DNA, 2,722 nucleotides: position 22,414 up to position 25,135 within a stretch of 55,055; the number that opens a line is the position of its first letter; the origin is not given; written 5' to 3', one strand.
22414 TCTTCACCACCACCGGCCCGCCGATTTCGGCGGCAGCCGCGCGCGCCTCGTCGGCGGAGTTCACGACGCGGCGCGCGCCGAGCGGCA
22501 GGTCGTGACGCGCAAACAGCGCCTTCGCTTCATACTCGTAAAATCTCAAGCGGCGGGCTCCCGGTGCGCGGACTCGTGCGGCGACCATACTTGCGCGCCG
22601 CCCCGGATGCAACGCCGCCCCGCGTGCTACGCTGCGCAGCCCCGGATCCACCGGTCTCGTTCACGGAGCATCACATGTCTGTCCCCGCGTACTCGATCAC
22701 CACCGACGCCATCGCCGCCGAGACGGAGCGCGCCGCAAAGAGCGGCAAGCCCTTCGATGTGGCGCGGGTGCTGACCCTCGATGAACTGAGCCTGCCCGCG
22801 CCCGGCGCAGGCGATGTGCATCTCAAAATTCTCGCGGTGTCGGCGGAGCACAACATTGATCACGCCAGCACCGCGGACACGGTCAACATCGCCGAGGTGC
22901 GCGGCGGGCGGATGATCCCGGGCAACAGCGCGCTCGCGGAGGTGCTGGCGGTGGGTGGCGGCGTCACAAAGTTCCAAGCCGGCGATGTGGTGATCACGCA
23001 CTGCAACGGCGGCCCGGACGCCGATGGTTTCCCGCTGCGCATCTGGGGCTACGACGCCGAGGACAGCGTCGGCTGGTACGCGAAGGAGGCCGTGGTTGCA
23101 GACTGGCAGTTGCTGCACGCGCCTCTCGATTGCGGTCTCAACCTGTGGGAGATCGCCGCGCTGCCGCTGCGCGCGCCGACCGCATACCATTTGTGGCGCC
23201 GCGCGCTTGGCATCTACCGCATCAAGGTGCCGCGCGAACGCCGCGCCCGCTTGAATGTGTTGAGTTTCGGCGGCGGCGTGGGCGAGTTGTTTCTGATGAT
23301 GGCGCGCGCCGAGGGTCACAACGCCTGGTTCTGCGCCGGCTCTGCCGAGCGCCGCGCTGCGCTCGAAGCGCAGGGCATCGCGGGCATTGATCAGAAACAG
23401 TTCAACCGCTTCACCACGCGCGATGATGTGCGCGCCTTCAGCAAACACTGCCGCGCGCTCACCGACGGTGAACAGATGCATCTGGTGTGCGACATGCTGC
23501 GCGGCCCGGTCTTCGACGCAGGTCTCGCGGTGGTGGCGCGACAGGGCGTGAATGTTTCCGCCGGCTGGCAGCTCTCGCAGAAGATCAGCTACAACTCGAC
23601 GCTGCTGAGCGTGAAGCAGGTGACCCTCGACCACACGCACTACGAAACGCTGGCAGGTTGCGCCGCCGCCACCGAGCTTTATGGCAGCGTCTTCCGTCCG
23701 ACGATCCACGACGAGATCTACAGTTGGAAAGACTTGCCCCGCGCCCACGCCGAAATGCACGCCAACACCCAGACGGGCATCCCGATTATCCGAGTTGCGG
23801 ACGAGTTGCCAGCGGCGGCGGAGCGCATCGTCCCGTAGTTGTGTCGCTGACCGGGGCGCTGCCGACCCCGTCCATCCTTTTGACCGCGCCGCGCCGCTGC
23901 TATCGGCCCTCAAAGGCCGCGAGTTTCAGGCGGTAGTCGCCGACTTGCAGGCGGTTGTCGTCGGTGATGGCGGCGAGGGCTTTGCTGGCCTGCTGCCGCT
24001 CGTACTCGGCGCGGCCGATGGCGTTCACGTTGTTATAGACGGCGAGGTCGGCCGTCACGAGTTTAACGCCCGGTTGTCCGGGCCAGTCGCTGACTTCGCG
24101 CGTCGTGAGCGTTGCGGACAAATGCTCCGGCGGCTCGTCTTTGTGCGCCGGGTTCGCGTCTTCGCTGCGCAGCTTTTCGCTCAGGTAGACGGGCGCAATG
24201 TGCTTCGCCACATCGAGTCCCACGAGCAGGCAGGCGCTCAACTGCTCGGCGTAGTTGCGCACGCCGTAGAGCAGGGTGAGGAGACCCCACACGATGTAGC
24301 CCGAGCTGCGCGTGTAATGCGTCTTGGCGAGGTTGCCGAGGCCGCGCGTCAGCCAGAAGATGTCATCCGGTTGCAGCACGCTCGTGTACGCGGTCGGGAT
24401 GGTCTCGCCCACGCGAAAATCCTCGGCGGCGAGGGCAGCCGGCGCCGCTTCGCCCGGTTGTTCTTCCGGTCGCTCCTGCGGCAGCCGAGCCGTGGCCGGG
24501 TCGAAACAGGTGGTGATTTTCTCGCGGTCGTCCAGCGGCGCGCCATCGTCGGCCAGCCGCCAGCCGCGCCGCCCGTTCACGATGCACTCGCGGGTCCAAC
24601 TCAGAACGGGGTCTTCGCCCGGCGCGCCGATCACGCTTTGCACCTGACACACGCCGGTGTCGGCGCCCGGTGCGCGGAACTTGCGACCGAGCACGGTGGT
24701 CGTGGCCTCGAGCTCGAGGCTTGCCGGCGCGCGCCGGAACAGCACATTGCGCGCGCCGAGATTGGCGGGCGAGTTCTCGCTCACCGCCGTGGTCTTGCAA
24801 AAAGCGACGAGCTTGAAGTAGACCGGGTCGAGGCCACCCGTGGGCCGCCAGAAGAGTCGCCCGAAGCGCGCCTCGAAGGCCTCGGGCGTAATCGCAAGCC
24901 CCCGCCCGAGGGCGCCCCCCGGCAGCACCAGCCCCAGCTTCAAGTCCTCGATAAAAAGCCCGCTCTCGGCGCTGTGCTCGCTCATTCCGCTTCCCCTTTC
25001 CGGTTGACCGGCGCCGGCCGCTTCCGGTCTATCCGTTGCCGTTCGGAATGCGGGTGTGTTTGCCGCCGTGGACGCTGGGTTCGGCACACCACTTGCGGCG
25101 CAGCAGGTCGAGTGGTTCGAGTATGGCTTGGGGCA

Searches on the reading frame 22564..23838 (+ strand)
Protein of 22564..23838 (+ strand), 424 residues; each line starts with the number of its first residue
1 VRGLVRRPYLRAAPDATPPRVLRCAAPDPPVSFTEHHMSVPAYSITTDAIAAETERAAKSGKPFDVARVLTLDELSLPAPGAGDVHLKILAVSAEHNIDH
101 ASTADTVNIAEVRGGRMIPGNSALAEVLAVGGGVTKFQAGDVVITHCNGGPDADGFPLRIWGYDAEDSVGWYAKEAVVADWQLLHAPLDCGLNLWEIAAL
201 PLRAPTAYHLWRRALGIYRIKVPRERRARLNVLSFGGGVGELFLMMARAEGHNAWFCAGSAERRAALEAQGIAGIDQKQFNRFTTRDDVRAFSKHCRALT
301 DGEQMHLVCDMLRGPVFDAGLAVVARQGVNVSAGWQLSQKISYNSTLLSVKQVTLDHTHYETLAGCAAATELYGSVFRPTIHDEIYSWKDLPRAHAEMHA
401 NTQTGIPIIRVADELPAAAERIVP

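Call 27: search_protein_families(library=pfam, proteins=[window:22564-23838:+], max_evalue=0.00001)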
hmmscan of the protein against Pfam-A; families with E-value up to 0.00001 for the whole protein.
window:22564-23838:+ (424 aa): 2 families
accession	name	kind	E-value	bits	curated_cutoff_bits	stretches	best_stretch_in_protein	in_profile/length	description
PF00107.32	ADH_zinc_N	-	5.3e-08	33.3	31.8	1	238-359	1-113/129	Zinc-binding dehydrogenase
PF08240.17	ADH_N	-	8.8e-07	29.6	23.5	1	82-187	2-103/104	Alcohol dehydrogenase GroES-like domain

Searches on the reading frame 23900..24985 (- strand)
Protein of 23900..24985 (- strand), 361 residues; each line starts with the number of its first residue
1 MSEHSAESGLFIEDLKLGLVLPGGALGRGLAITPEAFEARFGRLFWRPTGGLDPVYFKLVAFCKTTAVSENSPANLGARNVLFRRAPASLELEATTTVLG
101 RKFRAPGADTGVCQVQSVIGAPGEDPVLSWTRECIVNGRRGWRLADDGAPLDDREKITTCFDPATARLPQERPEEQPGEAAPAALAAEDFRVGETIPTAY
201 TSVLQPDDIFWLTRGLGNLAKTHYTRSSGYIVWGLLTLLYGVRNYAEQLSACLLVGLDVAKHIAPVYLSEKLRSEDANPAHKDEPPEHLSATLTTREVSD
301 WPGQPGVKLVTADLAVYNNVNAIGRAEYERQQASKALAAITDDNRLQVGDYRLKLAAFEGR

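Call 27: search_protein_families(library=pfam, proteins=[window:23900-24985:-], max_evalue=0.00001)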
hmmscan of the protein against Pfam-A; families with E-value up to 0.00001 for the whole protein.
window:23900-24985:- (361 aa): 0 families

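Call 38: find_related_loci(query=window:23900-24985:-, collection=metagenome_contigs, flank=7000)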
Query window:23900-24985:- (361 aa) in metagenome_contigs; peptide patterns used: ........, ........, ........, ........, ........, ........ (x = any residue, [..] = any of these).
147 stretches matched a pattern; 5 encode a relative of the query (tblastn E <= 1e-3); 5 distinct loci.
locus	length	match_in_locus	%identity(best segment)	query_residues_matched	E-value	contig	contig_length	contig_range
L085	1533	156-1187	66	7-358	1e-163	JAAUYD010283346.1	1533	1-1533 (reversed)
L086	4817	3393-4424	64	7-358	1e-148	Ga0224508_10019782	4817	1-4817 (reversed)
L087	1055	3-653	59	139-358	3e-85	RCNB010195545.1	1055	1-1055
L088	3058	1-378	64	233-358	2e-46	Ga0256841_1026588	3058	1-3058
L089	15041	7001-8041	70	7-358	1e-160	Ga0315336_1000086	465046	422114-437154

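Call 99: search_protein_families(library=pfam, proteins=[window:23900-24985:-], max_evalue=1)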
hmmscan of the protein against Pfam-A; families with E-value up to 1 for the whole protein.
window:23900-24985:- (361 aa): 0 families
